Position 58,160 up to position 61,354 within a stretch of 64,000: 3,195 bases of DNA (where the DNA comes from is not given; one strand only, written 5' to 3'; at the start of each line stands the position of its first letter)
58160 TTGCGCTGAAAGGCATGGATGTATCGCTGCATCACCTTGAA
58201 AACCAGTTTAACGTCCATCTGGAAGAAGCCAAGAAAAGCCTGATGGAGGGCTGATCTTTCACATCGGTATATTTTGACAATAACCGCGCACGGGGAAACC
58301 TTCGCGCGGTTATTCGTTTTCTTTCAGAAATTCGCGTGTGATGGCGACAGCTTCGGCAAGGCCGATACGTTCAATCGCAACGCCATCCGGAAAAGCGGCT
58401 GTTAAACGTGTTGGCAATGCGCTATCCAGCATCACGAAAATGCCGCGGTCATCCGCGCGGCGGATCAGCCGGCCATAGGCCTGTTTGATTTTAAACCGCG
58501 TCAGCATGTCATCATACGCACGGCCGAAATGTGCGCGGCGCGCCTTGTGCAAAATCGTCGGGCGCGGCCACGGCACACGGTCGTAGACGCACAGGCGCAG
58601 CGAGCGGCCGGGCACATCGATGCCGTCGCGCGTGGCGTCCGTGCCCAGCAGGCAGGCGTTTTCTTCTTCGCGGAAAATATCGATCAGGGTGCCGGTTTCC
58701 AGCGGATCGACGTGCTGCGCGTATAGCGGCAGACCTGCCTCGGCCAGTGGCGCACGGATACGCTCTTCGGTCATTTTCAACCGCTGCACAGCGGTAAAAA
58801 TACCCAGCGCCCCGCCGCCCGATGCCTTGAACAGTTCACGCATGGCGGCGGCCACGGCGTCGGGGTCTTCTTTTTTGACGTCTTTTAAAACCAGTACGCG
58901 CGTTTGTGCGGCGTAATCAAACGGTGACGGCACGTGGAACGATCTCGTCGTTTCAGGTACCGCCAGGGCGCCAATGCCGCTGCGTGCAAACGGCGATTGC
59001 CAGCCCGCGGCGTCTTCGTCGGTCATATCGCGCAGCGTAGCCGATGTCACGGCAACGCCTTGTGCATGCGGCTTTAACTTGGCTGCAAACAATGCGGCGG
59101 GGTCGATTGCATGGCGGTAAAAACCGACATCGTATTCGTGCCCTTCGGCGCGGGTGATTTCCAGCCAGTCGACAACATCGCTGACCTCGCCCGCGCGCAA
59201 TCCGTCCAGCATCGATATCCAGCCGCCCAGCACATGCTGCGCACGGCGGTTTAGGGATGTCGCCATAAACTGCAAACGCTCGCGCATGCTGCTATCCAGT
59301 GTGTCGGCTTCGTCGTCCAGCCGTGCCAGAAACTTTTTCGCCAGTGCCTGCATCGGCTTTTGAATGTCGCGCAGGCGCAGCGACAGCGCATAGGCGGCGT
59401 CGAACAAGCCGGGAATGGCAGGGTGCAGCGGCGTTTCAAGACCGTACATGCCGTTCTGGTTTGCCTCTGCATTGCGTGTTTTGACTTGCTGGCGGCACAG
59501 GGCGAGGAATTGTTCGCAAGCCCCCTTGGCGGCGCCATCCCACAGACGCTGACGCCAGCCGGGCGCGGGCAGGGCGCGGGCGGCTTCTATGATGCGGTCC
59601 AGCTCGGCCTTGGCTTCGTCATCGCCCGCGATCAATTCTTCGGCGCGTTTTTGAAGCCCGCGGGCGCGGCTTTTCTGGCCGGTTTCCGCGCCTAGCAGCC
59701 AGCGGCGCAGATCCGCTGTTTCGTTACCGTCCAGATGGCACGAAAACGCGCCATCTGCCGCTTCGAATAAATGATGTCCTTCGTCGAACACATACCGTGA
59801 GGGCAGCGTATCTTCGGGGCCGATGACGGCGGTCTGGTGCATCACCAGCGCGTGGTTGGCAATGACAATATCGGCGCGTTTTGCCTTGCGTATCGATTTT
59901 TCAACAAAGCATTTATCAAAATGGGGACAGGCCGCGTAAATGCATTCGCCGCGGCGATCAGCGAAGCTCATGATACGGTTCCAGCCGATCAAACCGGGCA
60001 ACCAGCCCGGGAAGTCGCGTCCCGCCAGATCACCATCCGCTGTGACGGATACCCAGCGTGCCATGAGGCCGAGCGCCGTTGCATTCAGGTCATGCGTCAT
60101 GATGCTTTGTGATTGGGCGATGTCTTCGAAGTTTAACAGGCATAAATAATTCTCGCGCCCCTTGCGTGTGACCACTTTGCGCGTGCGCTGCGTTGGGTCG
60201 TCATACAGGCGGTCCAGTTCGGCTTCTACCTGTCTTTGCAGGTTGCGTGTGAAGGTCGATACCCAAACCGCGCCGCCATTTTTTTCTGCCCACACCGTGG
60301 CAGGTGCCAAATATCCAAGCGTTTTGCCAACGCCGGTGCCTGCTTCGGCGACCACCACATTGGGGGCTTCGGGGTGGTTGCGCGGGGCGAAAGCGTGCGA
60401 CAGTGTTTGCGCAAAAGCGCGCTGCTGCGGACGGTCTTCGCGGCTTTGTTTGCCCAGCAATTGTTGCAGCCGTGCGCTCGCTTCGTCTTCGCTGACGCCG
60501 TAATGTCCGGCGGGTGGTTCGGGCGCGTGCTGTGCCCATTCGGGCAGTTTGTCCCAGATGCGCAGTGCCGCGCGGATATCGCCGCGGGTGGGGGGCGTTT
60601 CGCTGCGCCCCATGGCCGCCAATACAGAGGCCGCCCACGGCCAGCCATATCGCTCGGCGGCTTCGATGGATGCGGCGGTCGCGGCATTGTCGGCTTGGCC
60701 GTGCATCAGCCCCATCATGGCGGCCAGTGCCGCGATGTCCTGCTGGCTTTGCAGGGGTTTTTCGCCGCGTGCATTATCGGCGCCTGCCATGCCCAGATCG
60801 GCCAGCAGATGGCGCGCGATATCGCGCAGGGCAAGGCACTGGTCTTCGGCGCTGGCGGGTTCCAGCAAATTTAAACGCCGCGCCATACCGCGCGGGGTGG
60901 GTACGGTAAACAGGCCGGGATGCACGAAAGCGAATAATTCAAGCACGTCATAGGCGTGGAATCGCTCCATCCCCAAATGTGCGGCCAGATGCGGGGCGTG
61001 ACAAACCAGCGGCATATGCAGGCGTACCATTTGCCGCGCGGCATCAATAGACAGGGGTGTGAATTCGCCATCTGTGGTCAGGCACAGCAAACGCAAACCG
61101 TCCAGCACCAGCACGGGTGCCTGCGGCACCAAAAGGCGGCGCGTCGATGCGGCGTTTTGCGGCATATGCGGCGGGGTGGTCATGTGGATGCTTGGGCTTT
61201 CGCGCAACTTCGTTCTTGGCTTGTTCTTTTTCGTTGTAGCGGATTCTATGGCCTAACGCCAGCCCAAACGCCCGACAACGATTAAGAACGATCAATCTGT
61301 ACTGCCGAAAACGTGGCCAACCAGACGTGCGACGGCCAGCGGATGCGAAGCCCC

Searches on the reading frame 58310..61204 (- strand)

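Call 19: search_protein_families(library=pfam, proteins=[window:58310-61204:-], max_evalue=0.001)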
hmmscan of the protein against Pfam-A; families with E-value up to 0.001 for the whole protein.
window:58310-61204:- (964 aa): 2 families
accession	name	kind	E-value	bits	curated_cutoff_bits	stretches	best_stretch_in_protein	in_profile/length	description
PF13307.12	Helicase_C_2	-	2.2e-19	70.6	25.3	1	789-937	2-162/170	Helicase C-terminal domain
PF00270.35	DEAD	-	3.1e-06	27.5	26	1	282-348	15-83/167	DEAD/DEAH box helicase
